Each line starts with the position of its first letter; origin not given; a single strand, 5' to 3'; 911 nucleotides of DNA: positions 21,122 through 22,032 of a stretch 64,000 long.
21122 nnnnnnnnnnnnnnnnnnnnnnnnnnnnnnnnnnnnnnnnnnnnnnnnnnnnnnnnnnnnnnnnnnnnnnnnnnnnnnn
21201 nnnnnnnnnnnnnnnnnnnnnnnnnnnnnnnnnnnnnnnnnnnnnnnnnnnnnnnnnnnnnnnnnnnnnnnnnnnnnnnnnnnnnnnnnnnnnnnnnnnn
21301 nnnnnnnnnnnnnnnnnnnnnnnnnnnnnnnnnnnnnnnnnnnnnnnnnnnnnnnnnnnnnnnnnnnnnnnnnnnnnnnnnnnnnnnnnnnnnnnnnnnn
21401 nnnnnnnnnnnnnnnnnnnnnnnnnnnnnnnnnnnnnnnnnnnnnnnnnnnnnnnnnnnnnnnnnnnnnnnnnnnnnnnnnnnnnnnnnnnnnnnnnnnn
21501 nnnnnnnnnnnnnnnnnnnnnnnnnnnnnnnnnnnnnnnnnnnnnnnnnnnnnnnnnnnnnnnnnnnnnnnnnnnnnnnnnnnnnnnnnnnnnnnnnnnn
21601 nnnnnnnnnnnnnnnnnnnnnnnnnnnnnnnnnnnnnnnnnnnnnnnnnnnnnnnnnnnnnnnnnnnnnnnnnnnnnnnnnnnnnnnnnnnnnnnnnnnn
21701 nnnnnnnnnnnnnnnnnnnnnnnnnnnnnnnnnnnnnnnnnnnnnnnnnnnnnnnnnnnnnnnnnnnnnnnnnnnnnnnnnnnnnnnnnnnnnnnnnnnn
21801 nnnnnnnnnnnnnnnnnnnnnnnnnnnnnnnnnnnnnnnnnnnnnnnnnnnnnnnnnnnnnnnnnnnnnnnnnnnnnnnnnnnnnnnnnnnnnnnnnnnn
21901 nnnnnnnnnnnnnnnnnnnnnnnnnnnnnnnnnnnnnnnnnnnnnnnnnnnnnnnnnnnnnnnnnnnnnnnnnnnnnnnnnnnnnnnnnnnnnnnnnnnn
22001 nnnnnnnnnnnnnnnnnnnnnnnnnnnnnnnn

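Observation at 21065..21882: An antisense tRNA-Gln(CTG) and a two-gene NTase-like module split nuoE from nuoF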

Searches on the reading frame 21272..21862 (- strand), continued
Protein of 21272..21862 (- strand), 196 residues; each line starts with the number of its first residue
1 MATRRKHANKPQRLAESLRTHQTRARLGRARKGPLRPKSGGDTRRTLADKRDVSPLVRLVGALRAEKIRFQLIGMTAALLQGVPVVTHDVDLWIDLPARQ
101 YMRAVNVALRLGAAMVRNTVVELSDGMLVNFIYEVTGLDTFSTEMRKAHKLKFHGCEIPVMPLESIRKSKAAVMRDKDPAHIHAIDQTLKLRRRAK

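Call 33: predict_structure(alignment_id=A2)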
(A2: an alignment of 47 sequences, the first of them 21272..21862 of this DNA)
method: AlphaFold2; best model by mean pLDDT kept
length: 196 residues; sequences in the alignment: 47
mean_pLDDT: 81.2   pTM: 0.69
mean pLDDT of the five models: 81.2, 80.2, 80.1, 78.8, 77.4
residues with pLDDT >= 90: 135; 70-90: 10; 50-70: 2; < 50: 49
segments of 3 or more residues with pLDDT < 50: 1-48
pLDDT, mean of each block of 10 residues (from residue 1): 44 44 40 40 47 86 96 96 92 96 96 94 95 96 96 90 97 94 97 95
secondary structure, 60 per line:
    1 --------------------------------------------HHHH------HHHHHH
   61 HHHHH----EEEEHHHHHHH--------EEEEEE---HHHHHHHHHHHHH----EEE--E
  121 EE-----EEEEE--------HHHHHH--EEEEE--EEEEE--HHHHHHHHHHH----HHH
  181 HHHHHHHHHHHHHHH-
elements in order: H45-48 H55-65 E70-73 H74-80 E89-94 H98-110 E115-117 E120-122 E128-132 H141-146 E149-153 E156-160 H163-173 H178-195

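Call 37: fold_search(model_id=the predicted structure, library=pdb)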
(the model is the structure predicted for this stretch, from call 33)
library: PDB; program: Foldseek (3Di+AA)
matches with E <= 10: 510; with E <= 0.001: 13
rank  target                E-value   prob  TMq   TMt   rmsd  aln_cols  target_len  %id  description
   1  2ewr                  9.0e-07  1.00  0.54  0.66   4.6       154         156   21  Crystal structure of a putative nucleotidyltransferase (tm1012) from Thermotoga maritima at 1.60 A resolution (released 2005-12-06)
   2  2fcl                  7.2e-06  1.00  0.54  0.66   5.2       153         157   20  Crystal structure of a putative nucleotidyltransferase (tm1012) from Thermotoga maritima at 1.35 A resolution (released 2006-03-14)
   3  4hx0                  3.9e-05  1.00  0.44  0.52   9.3       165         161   20  Crystal structure of a putative nucleotidyltransferase (TM1012) from Thermotoga maritima at 1.87 A resolution (released 2013-09-11)
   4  4fo1_A                7.5e-05  1.00  0.46  0.55   5.4       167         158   10  Crystal structure of lincosamide antibiotic adenylyltransferase LnuA, apo (released 2012-07-04)
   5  8an5_A                9.1e-05  1.00  0.55  0.55   3.9       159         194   18  MenAT1 toxin-antitoxin complex (rv0078a-rv0078b) from Mycobacterium tuberculosis H37Rv (released 2023-08-02)
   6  8an5_B                9.7e-05  1.00  0.51  0.54   5.1       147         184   17  MenAT1 toxin-antitoxin complex (rv0078a-rv0078b) from Mycobacterium tuberculosis H37Rv (released 2023-08-02)
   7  8an4_B                1.0e-04  1.00  0.53  0.55   5.1       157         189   17  MenT1 toxin (rv0078a) from Mycobacterium tuberculosis H37Rv (released 2023-08-02)
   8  8an4_A                2.1e-04  1.00  0.51  0.52   5.7       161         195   17  MenT1 toxin (rv0078a) from Mycobacterium tuberculosis H37Rv (released 2023-08-02)
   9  5cfu                  3.3e-04  1.00  0.49  0.54   5.1       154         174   13  Crystal Structure of ANT(2")-Ia in complex with adenylyl-2"-tobramycin (released 2016-07-20)
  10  4wqk                  3.8e-04  1.00  0.49  0.53   5.1       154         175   13  Crystal structure of aminoglycoside nucleotidylyltransferase ANT(2")-Ia, apo form (released 2014-11-12)
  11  5cfs                  3.8e-04  1.00  0.48  0.53   5.5       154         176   13  Crystal Structure of ANT(2")-Ia in complex with AMPCPP and tobramycin (released 2016-03-16)
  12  4xje                  5.2e-04  1.00  0.49  0.54   5.0       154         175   12  CRYSTAL STRUCTURE OF ANT(2") IN COMPLEX WITH AMP AND TOBRAMYCIN (released 2016-01-20)
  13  5kqj_MODEL_1_A        6.4e-04  1.00  0.49  0.51   4.8       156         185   15  Solution Structure of Antibiotic-Resistance Factor ANT(2'')-Ia Reveals Substrate-Regulated Conformation Dynami (released 2017-07-12)
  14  8rr5                  1.2e-03  1.00  0.41  0.45   9.7       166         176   17  MenT1 toxin (rv0078a) from Mycobacterium tuberculosis H37Rv, phosphorylated at T39 (released 2024-09-11)
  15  6kal_B                4.2e-03  0.95  0.31  0.15  13.8       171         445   19  Crystal structure of FKRP in complex with Mg ion and CMP (released 2020-01-15)
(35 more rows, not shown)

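Call 39: search_solved_structures(query=A2, max_evalue=10, show_alignments=3)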
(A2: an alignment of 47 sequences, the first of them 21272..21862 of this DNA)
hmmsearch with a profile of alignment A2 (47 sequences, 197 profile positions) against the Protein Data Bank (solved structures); distinct sequences matched with E-value up to 10: 3.
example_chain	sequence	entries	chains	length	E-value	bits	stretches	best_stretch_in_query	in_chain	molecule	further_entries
2fcl_A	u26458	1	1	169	0.00098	22.1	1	54-95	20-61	hypothetical protein TM1012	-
2ewr_A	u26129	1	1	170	0.00099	22.1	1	54-95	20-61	hypothetical protein TM1012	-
4hx0_A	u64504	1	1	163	0.0011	21.9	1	56-95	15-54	Putative nucleotidyltransferase TM1012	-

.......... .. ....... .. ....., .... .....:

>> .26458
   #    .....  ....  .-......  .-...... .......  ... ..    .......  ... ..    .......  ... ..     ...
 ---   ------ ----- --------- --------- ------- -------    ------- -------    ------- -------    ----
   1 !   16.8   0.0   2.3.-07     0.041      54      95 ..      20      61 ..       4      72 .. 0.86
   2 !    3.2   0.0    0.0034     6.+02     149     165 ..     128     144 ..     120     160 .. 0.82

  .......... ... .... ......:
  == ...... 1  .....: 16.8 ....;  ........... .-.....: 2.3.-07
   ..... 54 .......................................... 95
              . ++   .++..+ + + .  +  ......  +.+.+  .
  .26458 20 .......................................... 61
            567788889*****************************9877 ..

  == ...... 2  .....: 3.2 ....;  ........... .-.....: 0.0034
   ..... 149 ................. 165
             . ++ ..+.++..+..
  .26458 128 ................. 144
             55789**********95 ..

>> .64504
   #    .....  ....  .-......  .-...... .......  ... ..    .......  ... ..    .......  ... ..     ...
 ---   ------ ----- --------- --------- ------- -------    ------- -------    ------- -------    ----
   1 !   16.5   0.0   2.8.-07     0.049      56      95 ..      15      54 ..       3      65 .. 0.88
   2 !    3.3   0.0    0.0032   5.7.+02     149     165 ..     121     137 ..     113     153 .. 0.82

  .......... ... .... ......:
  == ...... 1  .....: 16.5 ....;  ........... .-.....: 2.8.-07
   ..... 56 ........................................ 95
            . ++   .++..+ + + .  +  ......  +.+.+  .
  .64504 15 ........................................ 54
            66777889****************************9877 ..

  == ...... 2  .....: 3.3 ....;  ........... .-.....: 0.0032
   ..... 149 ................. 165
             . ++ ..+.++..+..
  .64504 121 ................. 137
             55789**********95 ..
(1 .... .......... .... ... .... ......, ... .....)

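Call 61: search_protein_families(library=pfam, proteins=[L034:2994-3593:+], max_evalue=0.001)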
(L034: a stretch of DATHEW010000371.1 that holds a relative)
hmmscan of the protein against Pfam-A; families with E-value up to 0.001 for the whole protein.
L034:2994-3593:+ (199 aa): 0 families

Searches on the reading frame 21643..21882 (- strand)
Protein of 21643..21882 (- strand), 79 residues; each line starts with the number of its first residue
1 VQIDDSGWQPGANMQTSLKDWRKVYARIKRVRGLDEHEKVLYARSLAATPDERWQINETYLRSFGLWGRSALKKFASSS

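Call 6: search_protein_families(library=pfam, proteins=[window:21643-21882:-], max_evalue=0.01)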
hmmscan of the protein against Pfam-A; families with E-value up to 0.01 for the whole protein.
window:21643-21882:- (79 aa): 0 families

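Call 8: search_protein_families(library=ncbifam, proteins=[window:21643-21882:-], max_evalue=0.1)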
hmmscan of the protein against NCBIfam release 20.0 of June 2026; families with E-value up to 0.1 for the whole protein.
window:21643-21882:- (79 aa): 0 families

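Call 9: search_protein_families(library=padloc, proteins=[window:21643-21882:-], max_evalue=0.1)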
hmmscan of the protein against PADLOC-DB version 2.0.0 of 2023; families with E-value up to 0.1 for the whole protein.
window:21643-21882:- (79 aa): 0 families

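Call 26: find_homologous_proteins(query=window:21643-21843:-, max_evalue=0.01)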
Query window:21643-21843:- (66 aa): 224 proteins with E <= 0.01 among 224 candidates; the best 120 are listed.
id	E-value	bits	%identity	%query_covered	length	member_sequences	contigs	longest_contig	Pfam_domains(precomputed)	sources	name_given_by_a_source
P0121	6.3e-33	129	91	98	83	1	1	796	-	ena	-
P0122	9.0e-33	128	92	97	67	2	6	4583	-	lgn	-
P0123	3.0e-32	127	94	95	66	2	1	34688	-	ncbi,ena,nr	ncbi:MAG TPA: hypothetical protein VFZ59_01790 [Verrucomicrobiae bacterium]|nr:hypothetical protein 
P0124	6.0e-32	126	89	98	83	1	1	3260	-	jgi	jgi:hypothetical protein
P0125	6.5e-32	126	88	100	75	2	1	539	-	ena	-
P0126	6.5e-32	126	89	97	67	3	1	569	-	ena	-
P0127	6.7e-32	126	88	98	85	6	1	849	-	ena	-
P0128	6.9e-32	126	88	98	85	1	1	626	-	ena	-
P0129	7.0e-32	126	88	100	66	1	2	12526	-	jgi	jgi:hypothetical protein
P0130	7.8e-32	125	88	100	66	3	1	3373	-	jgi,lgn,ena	-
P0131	8.9e-32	125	89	97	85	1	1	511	-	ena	-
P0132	9.4e-32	125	89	97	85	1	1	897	-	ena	-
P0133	1.2e-31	125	88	100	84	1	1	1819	-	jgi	jgi:hypothetical protein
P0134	1.3e-31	125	90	95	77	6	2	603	-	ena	-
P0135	2.6e-31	124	85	100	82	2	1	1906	-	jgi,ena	-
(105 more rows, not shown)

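Call 40: search_solved_structures(query=A3, max_evalue=10, show_alignments=2)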
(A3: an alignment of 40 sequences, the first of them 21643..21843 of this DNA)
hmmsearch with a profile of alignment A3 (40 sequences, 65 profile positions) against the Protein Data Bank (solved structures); distinct sequences matched with E-value up to 10: 2.
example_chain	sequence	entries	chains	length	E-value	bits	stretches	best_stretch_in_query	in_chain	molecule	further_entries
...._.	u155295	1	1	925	0.34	14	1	12-47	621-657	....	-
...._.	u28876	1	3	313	1.5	12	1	5-35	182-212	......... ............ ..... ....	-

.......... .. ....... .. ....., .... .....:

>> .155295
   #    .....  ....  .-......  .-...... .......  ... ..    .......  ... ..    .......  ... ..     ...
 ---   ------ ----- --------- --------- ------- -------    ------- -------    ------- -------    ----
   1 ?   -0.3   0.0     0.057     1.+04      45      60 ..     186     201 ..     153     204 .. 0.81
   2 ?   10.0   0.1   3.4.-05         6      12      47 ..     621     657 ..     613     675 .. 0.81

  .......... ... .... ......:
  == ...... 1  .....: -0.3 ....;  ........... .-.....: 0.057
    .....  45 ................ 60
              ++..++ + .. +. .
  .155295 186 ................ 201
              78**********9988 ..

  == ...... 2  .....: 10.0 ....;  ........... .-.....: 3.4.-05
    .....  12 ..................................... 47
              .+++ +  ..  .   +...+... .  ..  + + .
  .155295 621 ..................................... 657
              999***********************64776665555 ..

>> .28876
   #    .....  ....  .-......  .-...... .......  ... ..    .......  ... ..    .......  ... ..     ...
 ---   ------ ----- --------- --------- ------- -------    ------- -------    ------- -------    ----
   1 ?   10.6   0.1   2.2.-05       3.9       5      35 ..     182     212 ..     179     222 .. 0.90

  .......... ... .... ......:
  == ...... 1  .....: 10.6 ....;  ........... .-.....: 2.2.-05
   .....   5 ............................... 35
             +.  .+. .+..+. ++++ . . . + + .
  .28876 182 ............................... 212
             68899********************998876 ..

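Call 71: predict_structure(alignment_id=A3)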
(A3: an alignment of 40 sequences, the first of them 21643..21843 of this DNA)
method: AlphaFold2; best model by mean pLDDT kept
length: 66 residues; sequences in the alignment: 40
mean_pLDDT: 77.9   pTM: 0.53
mean pLDDT of the five models: 77.9, 68.5, 65.6, 63.8, 59.1
residues with pLDDT >= 90: 5; 70-90: 45; 50-70: 11; < 50: 5
segments of 3 or more residues with pLDDT < 50: 64-66
pLDDT, mean of each block of 10 residues (from residue 1): 78 89 89 86 82 62 48
secondary structure, 60 per line:
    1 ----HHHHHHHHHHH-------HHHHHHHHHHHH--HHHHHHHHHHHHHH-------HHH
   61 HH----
elements in order: H5-15 H23-34 H37-50 H58-62

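Call 72: search_protein_representatives(alignment_id=A3)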
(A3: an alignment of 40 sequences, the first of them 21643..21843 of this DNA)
Query: 40 sequences, 65 profile positions. Proteins with E-value up to 0.001 (for the whole library): 141; up to 1e-10: 58; up to 1e-30: 2. The best 141 are listed.
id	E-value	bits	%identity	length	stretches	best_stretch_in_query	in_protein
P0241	3.2e-32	126.3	-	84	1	1-65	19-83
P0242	3.3e-32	126.2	-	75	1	1-64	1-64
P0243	3.3e-26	107.0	-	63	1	4-64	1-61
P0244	3.0e-23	97.5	-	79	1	1-58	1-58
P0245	2.3e-21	91.5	-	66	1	1-62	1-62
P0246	2.6e-19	84.9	-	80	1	1-57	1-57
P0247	2.6e-19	84.9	-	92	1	14-62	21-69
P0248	1.2e-18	82.8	-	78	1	5-62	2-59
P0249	1.6e-18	82.4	-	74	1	4-62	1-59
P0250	2.7e-18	81.7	-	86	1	6-63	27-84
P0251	6.6e-18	80.4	-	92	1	1-57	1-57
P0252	1.5e-17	79.2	-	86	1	8-63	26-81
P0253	1.6e-17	79.2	-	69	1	5-63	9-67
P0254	2.1e-17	78.8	-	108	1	1-58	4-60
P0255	4.1e-17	77.9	-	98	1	5-63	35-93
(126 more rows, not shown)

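Call 75: fold_search(model_id=the predicted structure, library=pdb)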
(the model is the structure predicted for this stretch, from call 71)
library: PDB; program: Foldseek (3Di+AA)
matches with E <= 10: 18; with E <= 0.001: 0
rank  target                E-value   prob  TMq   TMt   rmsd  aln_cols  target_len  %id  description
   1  5duk_B                1.6e+00  0.15  0.28  0.28  10.3        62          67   19  N-terminal structure of putative DNA binding transcription factor from Thermoplasmatales archaeon SCGC AB-539-N05 (released 2015-10-07)
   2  1fc2_C                3.8e+00  0.16  0.32  0.43   5.1        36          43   17  Crystallographic Refinement and Atomic Models of a Human FC Fragment and its Complex with Fragment B of Protein A from (released 1981-10-02)
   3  8da4_F                7.1e+00  0.10  0.34  0.40   9.2        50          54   14  Coevolved affibody-Z domain pair LL1.c2 (released 2023-07-26)
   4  8jw0_f                7.1e+00  0.06  0.29  0.13   9.1        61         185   13  PSI-AcpPCI supercomplex from Amphidinium carterae (released 2024-02-28)
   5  8ab0_F                7.6e+00  0.13  0.38  0.19   6.8        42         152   19  Complex of RecO-RecR-DNA from Thermus thermophilus. (released 2023-04-26)
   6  8bpr_F                7.6e+00  0.13  0.38  0.18   6.8        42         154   19  Complex of RecF-RecO-RecR-DNA from Thermus thermophilus (low resolution reconstruction). (released 2023-04-26)
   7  6sll_B                7.6e+00  0.10  0.34  0.16   3.2        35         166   20  Diaminobutyrate acetyltransferase EctA from Paenibacillus lautus in complex with its substrate L-2,4-diaminobutyric ac (released 2020-01-29)
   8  9eys_F                8.0e+00  0.09  0.36  0.19   9.1        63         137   13  Structure of Far-Red Photosystem I from C. thermalis PCC 7203 (released 2025-04-23)
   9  7o6v_B                8.6e+00  0.06  0.30  0.29   8.8        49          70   18  Crystal structure of the VEL1 VEL polymerising domain (R643A K645D I664D mutant) (released 2022-11-09)
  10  7too_AL19             8.6e+00  0.05  0.30  0.16   9.9        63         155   19  Yeast 80S ribosome bound with the ALS/FTD-associated dipeptide repeat protein GR20 (released 2022-05-25)
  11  9kc5_F                8.6e+00  0.04  0.27  0.14   9.8        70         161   13  PSI-LHCI of the red alga Galdieria sulphuraria NIES-3638 (released 2025-04-23)
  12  6tvm_MODEL_1_A        8.6e+00  0.02  0.24  0.14  12.8        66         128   18  LEDGF/p75 dimer (residues 345-467) (released 2020-09-09)
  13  3vdp_D                9.1e+00  0.11  0.37  0.14   7.8        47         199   11  Structure and biochemical studies of the recombination mediator protein RecR in RecFOR pathway (released 2012-12-19)
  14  1v66_MODEL_1_A        9.1e+00  0.05  0.28  0.29   8.3        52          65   19  Solution structure of human p53 binding domain of PIAS-1 (released 2004-12-07)
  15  7oqv_CCC              9.1e+00  0.04  0.31  0.30  10.4        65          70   18  Crystal structure of the polymerising VEL domain of VIN3 (I575D mutant) (released 2022-11-09)
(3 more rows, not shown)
